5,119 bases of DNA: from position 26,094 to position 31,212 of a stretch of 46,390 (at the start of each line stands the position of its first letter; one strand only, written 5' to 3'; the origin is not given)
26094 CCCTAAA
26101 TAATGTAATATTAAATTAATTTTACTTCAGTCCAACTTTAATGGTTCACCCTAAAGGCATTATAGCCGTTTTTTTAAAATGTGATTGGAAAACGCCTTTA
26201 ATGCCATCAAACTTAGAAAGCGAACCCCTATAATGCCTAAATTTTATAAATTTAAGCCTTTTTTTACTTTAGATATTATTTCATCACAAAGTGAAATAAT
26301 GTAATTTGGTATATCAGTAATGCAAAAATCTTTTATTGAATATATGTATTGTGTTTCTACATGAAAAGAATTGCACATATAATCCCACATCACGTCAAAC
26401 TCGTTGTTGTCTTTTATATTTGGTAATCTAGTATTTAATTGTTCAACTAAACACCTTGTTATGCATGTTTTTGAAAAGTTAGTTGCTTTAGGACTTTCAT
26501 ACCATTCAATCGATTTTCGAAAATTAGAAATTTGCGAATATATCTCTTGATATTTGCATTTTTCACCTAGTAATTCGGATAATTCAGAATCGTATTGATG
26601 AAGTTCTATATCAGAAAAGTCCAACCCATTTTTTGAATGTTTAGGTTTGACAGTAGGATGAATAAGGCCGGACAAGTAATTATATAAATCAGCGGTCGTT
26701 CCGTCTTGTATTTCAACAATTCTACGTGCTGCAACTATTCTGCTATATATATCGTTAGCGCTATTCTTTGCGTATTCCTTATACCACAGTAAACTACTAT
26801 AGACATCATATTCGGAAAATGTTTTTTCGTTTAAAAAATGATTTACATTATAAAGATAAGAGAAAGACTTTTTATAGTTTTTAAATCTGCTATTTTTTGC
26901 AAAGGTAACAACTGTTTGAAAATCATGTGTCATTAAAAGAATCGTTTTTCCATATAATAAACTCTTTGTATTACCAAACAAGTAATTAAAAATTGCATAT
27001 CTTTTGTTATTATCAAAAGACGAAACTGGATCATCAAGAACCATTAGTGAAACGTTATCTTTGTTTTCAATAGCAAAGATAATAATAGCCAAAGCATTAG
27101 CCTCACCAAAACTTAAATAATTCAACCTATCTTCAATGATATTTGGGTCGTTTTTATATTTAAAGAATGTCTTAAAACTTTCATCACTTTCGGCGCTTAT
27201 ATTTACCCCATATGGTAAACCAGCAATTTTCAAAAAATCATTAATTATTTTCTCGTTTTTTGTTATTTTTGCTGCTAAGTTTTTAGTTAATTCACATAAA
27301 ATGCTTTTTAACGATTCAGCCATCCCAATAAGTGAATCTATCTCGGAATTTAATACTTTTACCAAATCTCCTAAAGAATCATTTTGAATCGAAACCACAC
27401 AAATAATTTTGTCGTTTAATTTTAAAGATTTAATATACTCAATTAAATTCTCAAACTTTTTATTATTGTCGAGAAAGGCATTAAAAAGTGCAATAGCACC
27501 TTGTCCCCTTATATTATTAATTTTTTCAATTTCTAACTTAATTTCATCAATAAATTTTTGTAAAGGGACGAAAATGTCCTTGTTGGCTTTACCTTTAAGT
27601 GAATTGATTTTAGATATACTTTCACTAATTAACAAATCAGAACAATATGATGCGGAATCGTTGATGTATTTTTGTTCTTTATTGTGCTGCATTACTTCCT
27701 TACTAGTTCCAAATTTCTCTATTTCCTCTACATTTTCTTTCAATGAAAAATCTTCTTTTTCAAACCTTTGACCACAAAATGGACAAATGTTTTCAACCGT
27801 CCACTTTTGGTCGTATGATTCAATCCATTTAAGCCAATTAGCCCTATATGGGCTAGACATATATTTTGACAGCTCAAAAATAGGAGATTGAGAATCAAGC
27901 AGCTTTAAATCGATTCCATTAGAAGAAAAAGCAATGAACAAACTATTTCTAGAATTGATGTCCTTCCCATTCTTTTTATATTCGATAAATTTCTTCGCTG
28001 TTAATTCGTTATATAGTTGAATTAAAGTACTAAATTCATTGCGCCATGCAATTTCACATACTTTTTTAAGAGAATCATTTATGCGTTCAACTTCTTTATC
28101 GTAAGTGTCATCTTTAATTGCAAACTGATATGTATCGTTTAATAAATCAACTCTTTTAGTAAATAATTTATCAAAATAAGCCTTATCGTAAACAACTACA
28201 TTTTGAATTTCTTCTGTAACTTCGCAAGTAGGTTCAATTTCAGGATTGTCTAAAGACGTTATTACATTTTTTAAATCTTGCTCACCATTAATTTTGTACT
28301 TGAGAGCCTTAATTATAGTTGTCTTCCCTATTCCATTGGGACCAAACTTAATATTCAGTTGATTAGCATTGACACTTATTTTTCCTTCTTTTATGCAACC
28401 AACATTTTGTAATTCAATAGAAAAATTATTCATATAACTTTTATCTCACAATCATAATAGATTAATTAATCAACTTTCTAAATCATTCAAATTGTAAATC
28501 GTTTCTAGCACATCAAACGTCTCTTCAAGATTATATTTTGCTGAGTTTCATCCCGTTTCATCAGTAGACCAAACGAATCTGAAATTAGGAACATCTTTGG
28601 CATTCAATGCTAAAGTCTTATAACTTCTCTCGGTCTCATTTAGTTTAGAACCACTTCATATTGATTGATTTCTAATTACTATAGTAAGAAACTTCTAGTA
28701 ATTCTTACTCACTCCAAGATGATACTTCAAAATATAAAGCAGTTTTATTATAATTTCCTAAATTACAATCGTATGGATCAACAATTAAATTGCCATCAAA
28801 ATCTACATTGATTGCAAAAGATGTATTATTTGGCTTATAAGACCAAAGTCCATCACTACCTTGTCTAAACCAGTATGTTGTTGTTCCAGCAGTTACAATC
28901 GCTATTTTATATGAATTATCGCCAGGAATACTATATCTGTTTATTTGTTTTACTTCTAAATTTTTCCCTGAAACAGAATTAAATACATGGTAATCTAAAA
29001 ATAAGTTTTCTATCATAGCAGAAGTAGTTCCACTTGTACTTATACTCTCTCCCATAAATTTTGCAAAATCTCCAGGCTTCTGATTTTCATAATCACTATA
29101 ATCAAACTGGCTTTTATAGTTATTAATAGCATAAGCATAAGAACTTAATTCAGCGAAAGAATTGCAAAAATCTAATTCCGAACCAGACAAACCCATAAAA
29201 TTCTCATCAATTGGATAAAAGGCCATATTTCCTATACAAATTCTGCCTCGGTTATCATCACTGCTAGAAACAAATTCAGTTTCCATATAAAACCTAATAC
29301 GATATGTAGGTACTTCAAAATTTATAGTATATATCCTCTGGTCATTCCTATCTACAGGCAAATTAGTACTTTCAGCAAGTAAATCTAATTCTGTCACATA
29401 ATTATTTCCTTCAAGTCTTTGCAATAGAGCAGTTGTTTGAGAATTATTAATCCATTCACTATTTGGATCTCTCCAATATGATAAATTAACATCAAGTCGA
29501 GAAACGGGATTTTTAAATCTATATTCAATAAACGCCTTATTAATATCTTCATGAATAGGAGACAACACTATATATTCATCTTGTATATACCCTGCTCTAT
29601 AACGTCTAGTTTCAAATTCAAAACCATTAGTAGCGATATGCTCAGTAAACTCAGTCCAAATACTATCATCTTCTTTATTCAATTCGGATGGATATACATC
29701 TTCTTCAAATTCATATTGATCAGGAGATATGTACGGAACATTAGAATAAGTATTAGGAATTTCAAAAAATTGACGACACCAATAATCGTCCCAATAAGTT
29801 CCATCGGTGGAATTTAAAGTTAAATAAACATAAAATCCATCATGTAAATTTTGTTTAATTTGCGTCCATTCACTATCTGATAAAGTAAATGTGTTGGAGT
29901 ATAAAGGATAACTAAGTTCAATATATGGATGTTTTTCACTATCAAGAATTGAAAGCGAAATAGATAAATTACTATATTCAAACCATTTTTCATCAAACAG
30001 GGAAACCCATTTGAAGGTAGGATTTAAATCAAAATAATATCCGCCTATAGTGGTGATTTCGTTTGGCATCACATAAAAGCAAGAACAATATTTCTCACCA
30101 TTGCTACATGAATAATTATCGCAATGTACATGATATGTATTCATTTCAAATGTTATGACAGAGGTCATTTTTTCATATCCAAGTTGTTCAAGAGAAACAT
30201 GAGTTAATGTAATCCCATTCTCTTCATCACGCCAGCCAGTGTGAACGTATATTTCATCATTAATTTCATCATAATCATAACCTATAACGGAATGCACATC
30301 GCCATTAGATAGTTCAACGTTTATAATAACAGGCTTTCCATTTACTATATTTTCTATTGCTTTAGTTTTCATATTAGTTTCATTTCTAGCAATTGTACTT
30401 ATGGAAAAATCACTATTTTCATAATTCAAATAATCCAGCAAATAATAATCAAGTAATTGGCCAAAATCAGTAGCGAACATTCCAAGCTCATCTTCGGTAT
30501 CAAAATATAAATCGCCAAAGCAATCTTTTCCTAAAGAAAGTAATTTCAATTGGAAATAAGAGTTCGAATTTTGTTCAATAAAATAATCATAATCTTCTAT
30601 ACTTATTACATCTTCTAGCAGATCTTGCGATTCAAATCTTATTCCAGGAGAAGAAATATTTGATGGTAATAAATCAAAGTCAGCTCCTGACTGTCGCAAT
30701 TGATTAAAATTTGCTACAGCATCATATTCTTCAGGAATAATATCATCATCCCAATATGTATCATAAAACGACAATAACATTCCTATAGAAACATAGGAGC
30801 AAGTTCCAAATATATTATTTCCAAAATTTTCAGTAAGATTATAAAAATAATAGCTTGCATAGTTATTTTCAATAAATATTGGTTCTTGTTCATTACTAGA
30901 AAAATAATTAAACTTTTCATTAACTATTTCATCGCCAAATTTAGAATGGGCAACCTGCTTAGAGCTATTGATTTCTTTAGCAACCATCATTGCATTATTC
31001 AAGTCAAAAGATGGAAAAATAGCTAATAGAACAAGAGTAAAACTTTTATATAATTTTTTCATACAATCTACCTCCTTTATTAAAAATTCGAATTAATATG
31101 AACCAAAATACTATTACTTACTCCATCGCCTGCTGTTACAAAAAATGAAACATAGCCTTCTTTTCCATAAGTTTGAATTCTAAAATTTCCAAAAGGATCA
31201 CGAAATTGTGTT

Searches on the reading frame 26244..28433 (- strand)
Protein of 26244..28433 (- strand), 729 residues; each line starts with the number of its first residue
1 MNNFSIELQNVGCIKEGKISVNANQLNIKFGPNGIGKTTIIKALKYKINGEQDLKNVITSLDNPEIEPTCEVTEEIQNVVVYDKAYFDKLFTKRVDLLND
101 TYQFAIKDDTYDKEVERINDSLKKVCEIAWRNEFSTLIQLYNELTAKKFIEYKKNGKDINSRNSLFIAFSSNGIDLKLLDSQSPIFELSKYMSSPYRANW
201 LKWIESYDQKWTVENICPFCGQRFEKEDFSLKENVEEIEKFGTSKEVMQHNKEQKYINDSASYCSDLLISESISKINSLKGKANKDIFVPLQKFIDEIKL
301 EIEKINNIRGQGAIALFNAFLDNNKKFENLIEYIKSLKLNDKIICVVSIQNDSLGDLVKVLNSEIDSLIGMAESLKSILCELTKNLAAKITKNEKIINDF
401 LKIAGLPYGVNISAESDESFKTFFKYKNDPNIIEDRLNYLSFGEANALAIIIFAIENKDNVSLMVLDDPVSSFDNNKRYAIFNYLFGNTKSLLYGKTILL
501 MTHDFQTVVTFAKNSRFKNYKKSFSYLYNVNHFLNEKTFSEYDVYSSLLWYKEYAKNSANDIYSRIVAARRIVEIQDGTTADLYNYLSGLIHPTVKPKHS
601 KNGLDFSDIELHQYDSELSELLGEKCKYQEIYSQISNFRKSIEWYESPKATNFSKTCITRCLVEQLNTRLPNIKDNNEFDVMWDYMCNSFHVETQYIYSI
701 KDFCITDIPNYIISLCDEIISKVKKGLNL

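Call 11: search_protein_families(library=pfam, proteins=[window:26244-28433:-], max_evalue=0.01)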
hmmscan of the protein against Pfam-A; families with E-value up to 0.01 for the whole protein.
window:26244-28433:- (729 aa): 4 families
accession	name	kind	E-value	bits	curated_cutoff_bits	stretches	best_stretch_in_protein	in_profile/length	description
PF02463.25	SMC_N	-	4e-09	36.7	40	1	6-490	5-188/220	RecF/RecN/SMC N terminal domain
PF13166.12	AAA_13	-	4.8e-08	32.6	36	2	225-574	282-647/713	AAA domain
PF13304.12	AAA_21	-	6.1e-08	33.5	27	0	31-50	6-28/304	AAA domain, putative AbiEii toxin, Type IV TA system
PF00005.33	ABC_tran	-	9.4e-05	23.5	25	0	19-51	6-38/137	ABC transporter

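Call 13: search_protein_families(library=padloc, proteins=[window:26244-28433:-], max_evalue=0.001)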
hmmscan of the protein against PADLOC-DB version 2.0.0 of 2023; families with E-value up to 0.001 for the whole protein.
window:26244-28433:- (729 aa): 10 families
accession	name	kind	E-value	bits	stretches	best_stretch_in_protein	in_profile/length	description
PDLC04889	PDC-S06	-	7.2e-110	366.5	1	5-723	2-690/693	-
PDLC04135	mad3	-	2.7e-10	38.3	1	6-508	5-327/374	mads_3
PDLC04894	PDC-S06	-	6.2e-08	29.6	1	439-506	503-572/740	-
PDLC00271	PtuA1|PtuA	-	2.6e-05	21.9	1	5-46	5-45/421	AAA ATPase domain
PDLC02980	AriA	-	2.8e-05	22.2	0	31-66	6-44/304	-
PDLC02335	AbiLi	-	4.1e-05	20.8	1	6-536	53-267/326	AbiLi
PDLC00096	GajA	-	4.2e-05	20.5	1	17-80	18-80/630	AAA ATPase domain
PDLC04164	AriA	-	4.7e-05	21.1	0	23-154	26-153/253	-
PDLC00278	PtuA1|PtuA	-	0.00046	17.6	0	5-47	5-46/436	AAA ATPase domain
PDLC02747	PbeC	-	0.00062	16.8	0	26-52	28-54/632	PbeC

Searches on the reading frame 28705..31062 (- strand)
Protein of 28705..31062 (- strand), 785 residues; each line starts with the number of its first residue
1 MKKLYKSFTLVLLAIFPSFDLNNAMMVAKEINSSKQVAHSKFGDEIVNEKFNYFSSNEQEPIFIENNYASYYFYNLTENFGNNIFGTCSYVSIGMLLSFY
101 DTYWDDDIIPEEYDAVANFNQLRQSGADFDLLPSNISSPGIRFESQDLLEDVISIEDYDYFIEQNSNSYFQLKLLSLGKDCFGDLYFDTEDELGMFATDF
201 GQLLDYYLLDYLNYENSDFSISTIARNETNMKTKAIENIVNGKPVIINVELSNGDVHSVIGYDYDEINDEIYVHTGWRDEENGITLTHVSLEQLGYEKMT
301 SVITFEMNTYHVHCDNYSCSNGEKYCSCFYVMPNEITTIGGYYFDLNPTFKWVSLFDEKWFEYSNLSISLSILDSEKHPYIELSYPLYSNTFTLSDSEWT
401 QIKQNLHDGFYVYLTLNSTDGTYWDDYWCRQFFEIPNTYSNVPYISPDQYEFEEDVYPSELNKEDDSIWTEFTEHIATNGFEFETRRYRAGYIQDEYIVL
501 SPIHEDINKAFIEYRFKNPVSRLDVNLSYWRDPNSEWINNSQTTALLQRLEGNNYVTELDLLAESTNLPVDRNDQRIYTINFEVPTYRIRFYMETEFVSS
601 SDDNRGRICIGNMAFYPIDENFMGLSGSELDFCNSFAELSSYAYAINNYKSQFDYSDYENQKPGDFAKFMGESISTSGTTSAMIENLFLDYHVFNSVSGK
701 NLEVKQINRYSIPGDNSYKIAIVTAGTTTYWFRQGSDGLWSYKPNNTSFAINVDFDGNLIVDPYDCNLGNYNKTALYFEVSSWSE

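Call 11: search_protein_families(library=pfam, proteins=[window:28705-31062:-], max_evalue=0.01)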
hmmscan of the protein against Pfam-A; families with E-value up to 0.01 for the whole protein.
window:28705-31062:- (785 aa): 1 family
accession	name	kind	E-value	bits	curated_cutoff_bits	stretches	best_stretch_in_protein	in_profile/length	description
PF13529.12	Peptidase_C39_2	-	0.00037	21.5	24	0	224-274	89-140/143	Peptidase_C39 like family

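Call 13: search_protein_families(library=padloc, proteins=[window:28705-31062:-], max_evalue=0.001)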
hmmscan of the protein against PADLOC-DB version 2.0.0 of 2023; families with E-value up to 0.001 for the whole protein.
window:28705-31062:- (785 aa): 0 families
